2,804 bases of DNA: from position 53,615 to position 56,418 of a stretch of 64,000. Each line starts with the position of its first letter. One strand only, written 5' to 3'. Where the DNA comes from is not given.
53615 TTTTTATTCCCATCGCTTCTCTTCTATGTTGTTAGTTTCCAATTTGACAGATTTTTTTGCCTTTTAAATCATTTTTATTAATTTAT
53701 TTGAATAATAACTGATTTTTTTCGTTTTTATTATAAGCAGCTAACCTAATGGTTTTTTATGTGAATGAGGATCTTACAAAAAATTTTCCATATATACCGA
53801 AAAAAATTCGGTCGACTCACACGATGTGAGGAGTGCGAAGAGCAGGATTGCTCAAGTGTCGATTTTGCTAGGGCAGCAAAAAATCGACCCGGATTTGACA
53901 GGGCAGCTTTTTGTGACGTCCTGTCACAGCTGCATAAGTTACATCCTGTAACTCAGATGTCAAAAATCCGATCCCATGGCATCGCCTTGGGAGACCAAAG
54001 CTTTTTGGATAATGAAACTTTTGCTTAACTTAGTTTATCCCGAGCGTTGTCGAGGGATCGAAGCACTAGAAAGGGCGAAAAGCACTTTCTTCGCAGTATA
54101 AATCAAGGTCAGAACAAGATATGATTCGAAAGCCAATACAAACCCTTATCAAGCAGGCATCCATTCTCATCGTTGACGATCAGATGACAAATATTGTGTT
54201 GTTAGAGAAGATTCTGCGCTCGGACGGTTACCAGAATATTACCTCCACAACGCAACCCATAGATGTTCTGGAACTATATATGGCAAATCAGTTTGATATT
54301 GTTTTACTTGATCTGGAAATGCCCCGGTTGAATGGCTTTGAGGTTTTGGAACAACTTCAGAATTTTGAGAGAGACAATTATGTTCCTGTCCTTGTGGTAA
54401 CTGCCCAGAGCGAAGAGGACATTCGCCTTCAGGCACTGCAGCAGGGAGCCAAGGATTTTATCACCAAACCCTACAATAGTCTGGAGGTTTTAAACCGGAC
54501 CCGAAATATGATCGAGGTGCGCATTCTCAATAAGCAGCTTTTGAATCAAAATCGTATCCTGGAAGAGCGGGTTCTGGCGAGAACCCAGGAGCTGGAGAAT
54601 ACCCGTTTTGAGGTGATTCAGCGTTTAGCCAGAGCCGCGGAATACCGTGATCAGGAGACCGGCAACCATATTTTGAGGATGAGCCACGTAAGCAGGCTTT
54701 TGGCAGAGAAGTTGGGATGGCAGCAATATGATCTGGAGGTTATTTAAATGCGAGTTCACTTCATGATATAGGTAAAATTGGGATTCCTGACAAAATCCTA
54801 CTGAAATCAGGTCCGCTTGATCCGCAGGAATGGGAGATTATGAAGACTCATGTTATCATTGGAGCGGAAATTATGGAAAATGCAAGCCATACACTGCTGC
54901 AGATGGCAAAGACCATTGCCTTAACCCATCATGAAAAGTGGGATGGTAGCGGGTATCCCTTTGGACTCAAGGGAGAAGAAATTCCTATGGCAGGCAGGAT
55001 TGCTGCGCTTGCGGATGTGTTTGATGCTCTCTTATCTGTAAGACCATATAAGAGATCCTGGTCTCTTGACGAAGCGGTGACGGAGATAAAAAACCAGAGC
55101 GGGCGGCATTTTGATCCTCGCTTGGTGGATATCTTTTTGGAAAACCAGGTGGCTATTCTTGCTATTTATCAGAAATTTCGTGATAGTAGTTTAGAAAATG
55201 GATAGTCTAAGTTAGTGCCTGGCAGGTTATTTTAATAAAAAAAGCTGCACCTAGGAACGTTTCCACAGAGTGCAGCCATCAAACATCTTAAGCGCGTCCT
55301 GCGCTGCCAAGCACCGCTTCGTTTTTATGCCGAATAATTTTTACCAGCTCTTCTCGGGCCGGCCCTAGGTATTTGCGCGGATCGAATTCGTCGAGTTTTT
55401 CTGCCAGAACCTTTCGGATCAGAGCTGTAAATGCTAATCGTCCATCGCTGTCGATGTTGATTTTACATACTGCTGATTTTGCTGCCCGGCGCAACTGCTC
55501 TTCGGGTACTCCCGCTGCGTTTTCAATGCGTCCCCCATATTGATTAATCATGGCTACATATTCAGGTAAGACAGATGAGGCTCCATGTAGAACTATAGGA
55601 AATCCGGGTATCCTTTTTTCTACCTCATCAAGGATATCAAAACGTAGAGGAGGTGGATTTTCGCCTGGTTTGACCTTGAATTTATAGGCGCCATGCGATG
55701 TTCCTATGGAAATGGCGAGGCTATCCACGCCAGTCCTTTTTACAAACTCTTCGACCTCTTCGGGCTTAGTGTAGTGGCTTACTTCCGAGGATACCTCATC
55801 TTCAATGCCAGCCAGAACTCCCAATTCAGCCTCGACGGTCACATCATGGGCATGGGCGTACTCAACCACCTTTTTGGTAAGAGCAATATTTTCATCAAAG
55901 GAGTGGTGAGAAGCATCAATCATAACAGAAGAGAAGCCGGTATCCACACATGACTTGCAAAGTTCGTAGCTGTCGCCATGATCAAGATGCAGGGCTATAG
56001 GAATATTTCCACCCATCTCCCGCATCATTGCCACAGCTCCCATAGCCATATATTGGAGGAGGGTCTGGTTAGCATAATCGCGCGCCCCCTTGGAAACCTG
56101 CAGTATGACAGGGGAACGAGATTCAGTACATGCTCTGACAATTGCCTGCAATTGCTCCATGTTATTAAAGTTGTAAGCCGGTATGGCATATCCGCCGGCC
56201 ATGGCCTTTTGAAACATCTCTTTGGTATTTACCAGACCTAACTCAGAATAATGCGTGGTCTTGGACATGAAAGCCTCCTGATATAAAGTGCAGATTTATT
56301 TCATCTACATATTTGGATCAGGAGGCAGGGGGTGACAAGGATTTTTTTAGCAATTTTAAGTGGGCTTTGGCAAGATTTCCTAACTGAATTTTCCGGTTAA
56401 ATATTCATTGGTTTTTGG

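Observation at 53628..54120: Conserved palindrome-containing DNA element shared by the upstream regions of the HD-GYP regulator and purH; 493-bp structured intergenic region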

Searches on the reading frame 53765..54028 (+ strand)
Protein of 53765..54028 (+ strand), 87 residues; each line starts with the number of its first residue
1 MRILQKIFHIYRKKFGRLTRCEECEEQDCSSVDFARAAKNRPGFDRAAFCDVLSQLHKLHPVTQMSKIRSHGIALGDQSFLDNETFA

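Call 12: search_protein_families(library=pfam, proteins=[window:53765-54028:+])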
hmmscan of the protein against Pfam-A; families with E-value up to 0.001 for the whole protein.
window:53765-54028:+ (87 aa): 0 families
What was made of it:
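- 53765..54028 (+): 87-aa ORF, judged spurious: an open frame running through the repeat. No Pfam hit (call 12).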

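Call 40: search_protein_representatives(protein=window:53765-54028:+)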
Query: 87 residues. Proteins with E-value up to 0.001 (for the whole library): 2; up to 1e-10: 0; up to 1e-30: 0. The best 2 are listed.
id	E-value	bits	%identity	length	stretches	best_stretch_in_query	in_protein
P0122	1.5e-10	57.4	56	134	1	12-76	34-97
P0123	1.3e-06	44.8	77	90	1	41-71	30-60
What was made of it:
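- The family was first exposed when the translation of the 87-aa ORF hit two 'proteins' (call 40). Its translation finds two database 'proteins' at E 1.5e-10 and 1.3e-6 (call 40).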

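Call 42: find_encoding_contigs(protein=P0122, flank=6000, max_places=10)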
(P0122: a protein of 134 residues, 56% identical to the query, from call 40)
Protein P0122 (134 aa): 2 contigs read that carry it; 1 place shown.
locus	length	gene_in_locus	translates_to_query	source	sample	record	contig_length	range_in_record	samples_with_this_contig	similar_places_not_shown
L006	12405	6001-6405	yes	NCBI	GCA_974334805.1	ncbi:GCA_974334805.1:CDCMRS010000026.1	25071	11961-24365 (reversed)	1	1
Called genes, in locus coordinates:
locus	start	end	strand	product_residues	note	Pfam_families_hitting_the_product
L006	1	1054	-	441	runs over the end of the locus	PF05201:GlutR_N, PF01488:Shikimate_DH, PF00745:GlutR_dimer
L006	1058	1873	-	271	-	PF01578:Cytochrom_C_asm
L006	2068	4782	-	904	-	PF00133:tRNA-synt_1, PF09334:tRNA-synt_1g (weak), PF13603:tRNA-synt_1_2 (faint), PF08264:Anticodon_1, PF10458:Val_tRNA-synt_C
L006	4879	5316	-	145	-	PF02472:ExbD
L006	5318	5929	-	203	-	PF01618:MotA_ExbB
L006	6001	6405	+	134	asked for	-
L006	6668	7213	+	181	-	PF13103:TonB_2 (weak), PF03544:TonB_C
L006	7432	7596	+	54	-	-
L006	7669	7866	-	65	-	-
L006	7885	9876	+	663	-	PF07715:Plug, PF00593:TonB_dep_Rec_b-barrel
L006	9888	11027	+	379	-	-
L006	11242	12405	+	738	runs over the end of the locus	PF03030:H_PPase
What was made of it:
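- On Rfam RF01690 Bacillaceae-1: TonB/ExbBD and a TonB-dependent receptor in L006 indicate a diderm (call 42).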

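Call 43: find_encoding_contigs(protein=P0123, flank=6000, max_places=10)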
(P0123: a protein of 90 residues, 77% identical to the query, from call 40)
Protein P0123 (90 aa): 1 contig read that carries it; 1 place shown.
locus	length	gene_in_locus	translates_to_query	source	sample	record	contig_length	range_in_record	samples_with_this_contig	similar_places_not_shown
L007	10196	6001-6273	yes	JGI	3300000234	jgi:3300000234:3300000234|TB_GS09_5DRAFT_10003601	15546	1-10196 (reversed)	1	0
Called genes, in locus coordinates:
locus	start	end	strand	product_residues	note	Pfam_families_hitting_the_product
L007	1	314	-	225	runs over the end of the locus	-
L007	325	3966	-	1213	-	PF01869:BcrAD_BadFG, PF09989:DUF2229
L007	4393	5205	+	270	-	PF01149:Fapy_DNA_glyco, PF06831:H2TH, PF06827:zf-FPG_IleRS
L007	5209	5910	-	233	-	-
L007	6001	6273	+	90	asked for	-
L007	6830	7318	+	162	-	PF01946:Thi4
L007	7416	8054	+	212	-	PF02581:TMP-TENI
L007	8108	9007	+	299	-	PF01522:Polysacc_deac_1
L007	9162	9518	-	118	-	PF02635:DsrE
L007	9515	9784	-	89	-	PF12840:HTH_20 (weak), PF01022:HTH_5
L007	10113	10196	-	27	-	?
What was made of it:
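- They map to another contig of the same MAG (L006, call 42) and to another contig of the same sample (L007, call 43). Both hits are ORFs called through other repeat copies (calls 42, 43).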

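Call 50: find_homologous_proteins(query=A2, max_evalue=0.1)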
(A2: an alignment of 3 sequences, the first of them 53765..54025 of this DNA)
Query A2 (3 sequences) (87 aa, profile of the alignment): 2 proteins with E <= 0.1 among 359 candidates.
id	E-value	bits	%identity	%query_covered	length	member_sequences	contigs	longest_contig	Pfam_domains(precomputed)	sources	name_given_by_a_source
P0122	2.6e-44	167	58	69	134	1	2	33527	-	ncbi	-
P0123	2.1e-23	100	89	31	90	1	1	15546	-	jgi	-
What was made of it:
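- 53765..54028 (+): Its only database relatives are two ORFs called across other repeat copies (calls 40, 42, 43, 50).
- Tried and rejected: A profile search with the three ORF translations found only the same two ORFs (call 50).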

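Call 79: find_homologous_proteins(query=L006:2068-4782:-, max_evalue=1e-50)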
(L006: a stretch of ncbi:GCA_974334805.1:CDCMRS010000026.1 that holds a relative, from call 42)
Query L006:2068-4782:- (904 aa): 8000 proteins with E <= 1e-50 among 8000 candidates; the best 120 are listed.
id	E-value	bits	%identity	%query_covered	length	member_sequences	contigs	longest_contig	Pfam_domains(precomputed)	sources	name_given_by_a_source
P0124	0.0e+0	2126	100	100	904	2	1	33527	PF09334.18,PF08264.20,PF13603.13,PF00133.29,PF10458.15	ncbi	-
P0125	0.0e+0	1555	70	100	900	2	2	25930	PF09334.18,PF08264.20,PF13603.13,PF00133.29,PF10458.15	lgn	-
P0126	0.0e+0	1396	64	100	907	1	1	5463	PF09334.18,PF08264.20,PF13603.13,PF00133.29,PF10458.15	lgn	-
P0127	0.0e+0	1139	56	98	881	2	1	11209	PF09334.18,PF08264.20,PF13603.13,PF00133.29,PF10458.15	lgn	-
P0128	0.0e+0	1138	56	98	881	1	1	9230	PF09334.18,PF08264.20,PF13603.13,PF00133.29,PF10458.15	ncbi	-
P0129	0.0e+0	1131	55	100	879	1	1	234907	PF09334.18,PF08264.20,PF13603.13,PF00133.29,PF10458.15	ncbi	-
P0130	0.0e+0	1129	55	98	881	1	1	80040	PF09334.18,PF08264.20,PF13603.13,PF00133.29,PF10458.15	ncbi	-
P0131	0.0e+0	1129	53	100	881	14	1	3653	PF09334.18,PF08264.20,PF13603.13,PF00133.29,PF10458.15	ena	-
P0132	0.0e+0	1127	55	100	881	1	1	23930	PF09334.18,PF08264.20,PF13603.13,PF00133.29,PF10458.15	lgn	-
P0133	0.0e+0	1126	55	99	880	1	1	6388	PF09334.18,PF08264.20,PF13603.13,PF00133.29,PF10458.15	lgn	-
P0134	0.0e+0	1126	55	99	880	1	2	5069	PF09334.18,PF08264.20,PF13603.13,PF00133.29,PF10458.15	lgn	-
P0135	0.0e+0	1125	55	99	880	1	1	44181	PF09334.18,PF08264.20,PF13603.13,PF00133.29,PF10458.15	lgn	-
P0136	0.0e+0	1125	55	99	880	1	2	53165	PF09334.18,PF08264.20,PF13603.13,PF00133.29,PF10458.15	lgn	-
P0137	0.0e+0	1125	55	99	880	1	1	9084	PF09334.18,PF08264.20,PF13603.13,PF00133.29,PF10458.15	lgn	-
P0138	0.0e+0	1123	53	100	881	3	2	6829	PF09334.18,PF08264.20,PF13603.13,PF00133.29,PF10458.15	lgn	-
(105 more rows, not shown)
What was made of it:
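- On Rfam RF01690 Bacillaceae-1: All named ValRS relatives are Spirochaetota MAGs at 52-55% identity (call 79).
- The closest named relatives are Spirochaetota (call 79).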

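Call 80: find_encoding_contigs(protein=P0125, flank=8000, max_places=4)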
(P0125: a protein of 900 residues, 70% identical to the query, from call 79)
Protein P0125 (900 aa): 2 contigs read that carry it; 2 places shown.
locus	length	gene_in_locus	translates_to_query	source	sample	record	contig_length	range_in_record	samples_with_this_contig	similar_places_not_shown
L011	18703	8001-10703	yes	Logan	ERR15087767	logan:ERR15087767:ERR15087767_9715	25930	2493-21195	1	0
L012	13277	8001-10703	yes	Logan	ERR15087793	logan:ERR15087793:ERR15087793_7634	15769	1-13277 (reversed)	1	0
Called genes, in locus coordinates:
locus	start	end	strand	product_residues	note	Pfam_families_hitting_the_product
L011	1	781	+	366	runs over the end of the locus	-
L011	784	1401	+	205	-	PF13539:Peptidase_M15_4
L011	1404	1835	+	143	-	PF00583:Acetyltransf_1 (weak)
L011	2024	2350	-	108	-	PF00376:MerR, PF13411:MerR_1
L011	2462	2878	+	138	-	-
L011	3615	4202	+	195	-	-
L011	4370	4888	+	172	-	-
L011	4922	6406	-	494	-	-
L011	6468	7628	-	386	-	PF04773:FecR, PF00691:OmpA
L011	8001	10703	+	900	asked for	PF00133:tRNA-synt_1, PF09334:tRNA-synt_1g, PF13603:tRNA-synt_1_2 (weak), PF09334:tRNA-synt_1g (weak), PF08264:Anticodon_1, PF10458:Val_tRNA-synt_C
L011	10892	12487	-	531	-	PF03109:ABC1, PF00069:Pkinase (weak)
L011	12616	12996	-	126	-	-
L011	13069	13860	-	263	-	PF00005:ABC_tran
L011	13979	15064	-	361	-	PF01740:STAS, PF13466:STAS_2, PF02405:MlaE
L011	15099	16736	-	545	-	-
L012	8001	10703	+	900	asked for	PF00133:tRNA-synt_1, PF09334:tRNA-synt_1g, PF13603:tRNA-synt_1_2 (weak), PF09334:tRNA-synt_1g (weak), PF08264:Anticodon_1, PF10458:Val_tRNA-synt_C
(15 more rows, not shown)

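Call 81: find_encoding_contigs(protein=P0124, flank=10000, max_places=4)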
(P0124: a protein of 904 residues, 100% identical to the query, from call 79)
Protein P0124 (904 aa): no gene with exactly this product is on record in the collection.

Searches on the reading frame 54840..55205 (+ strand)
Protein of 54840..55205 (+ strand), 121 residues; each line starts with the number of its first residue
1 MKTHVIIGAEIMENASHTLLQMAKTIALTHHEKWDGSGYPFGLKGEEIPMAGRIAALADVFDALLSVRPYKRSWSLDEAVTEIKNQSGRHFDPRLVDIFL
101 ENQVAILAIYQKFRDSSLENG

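Call 12: search_protein_families(library=pfam, proteins=[window:54840-55205:+])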
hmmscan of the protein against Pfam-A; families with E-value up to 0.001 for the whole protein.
window:54840-55205:+ (121 aa): 2 families
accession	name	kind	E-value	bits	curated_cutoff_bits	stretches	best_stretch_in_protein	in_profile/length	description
PF13487.12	HD_5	-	2.1e-22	80.1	27.2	1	3-95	80-170/170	HD domain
PF01966.28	HD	-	2.4e-06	28.3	22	1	1-63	55-115/116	HD domain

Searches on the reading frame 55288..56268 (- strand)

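Call 12: search_protein_families(library=pfam, proteins=[window:55288-56268:-])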
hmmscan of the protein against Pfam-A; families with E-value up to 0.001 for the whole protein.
window:55288-56268:- (326 aa): 1 family
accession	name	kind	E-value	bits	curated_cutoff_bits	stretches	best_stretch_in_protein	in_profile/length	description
PF01116.26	F_bP_aldolase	-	2.2e-99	332.9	25.5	1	13-325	1-277/277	Fructose-bisphosphate aldolase class-II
